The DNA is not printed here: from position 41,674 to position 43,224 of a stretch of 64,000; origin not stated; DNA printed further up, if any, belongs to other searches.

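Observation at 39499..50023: Eight-gene minus-strand array joining a GldA/F/G-type ABC system to a receptor-like kinase and trans-envelope components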

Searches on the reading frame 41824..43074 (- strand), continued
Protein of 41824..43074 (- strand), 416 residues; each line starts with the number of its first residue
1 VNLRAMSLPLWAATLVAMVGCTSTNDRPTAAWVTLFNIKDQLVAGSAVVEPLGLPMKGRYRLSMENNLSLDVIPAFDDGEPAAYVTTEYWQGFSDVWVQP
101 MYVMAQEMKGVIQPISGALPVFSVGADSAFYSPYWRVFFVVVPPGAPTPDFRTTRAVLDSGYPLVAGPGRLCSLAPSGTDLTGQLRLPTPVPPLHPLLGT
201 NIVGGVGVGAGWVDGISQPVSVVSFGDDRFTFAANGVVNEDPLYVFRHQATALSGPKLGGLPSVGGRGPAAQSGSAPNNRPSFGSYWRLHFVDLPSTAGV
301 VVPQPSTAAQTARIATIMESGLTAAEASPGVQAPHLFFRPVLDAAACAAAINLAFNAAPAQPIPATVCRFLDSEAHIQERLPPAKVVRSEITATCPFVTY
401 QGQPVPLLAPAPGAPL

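Call 101: search_solved_structures(query=A1, max_evalue=10)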
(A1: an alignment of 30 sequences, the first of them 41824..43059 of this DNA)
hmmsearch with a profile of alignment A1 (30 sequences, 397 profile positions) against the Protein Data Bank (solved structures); distinct sequences matched with E-value up to 10: 1.
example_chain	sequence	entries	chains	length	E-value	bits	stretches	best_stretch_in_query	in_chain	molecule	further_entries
8wql_OD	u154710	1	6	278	0.94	11.9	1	6-83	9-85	Photosystem II extrinsic protein O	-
